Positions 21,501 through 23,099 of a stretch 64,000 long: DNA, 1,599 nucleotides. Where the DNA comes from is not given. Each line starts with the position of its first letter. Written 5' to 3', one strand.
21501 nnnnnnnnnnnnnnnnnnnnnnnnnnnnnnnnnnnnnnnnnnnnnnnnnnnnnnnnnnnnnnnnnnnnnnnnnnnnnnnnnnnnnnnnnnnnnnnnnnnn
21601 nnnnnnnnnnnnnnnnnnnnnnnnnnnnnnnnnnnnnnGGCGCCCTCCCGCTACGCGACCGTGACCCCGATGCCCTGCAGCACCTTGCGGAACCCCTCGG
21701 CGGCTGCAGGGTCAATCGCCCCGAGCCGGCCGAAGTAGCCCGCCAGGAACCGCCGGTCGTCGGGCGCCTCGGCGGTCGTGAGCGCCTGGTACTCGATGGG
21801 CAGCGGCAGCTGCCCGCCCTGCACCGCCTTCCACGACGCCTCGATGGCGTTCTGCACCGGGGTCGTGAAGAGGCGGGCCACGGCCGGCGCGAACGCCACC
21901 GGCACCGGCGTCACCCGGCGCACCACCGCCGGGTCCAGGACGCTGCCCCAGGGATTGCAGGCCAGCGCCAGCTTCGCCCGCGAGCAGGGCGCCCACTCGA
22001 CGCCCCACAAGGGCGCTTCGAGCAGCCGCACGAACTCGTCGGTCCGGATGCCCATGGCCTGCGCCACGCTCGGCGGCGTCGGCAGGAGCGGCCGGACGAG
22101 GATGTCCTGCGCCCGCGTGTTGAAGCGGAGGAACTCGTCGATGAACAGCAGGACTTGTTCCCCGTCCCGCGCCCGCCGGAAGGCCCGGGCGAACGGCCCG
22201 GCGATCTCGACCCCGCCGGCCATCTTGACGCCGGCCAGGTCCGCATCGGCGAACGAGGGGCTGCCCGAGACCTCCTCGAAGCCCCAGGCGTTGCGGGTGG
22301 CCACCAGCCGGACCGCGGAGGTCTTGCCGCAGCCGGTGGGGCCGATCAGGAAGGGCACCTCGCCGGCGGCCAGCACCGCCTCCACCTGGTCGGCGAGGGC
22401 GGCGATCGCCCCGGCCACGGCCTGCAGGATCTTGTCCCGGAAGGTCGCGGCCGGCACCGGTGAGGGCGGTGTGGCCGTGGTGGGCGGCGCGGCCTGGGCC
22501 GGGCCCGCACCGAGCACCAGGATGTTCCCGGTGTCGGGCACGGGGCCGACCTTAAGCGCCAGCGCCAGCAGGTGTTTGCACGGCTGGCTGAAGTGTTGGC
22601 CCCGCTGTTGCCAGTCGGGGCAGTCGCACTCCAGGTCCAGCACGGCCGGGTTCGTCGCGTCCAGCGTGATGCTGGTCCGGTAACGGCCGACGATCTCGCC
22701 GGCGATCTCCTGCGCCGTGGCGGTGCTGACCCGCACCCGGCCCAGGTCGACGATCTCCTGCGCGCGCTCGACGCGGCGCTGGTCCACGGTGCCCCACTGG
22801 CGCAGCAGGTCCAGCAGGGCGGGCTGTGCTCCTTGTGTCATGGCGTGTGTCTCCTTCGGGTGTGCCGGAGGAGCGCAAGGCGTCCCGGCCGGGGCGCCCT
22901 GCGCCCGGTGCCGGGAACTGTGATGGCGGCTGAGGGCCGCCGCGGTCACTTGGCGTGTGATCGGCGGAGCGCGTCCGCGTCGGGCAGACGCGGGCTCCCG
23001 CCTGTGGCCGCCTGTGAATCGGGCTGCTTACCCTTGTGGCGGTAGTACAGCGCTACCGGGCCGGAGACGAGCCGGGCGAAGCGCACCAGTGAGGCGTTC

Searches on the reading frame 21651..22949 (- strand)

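Call 8: search_protein_families(library=pfam, proteins=[window:21651-22949:-], max_evalue=0.01)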
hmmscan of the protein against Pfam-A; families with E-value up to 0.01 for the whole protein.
window:21651-22949:- (432 aa): 5 families
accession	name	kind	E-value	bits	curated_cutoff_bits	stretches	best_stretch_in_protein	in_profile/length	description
PF04434.22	SWIM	-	4.3e-07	29.8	19.6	1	90-134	1-37/38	SWIM zinc finger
PF00004.35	AAA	-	3.1e-06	28.1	21.2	1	201-280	3-73/131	ATPase family associated with various cellular activities (AAA)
PF07728.20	AAA_5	-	1.4e-05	25.6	22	1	200-288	3-90/139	AAA domain (dynein-related subfamily)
PF13191.12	AAA_16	-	0.0003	21.8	32.6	0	182-219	9-47/167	AAA ATPase domain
PF02367.23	TsaE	-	0.0054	17.1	26.6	1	181-234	6-57/128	Threonylcarbamoyl adenosine biosynthesis protein TsaE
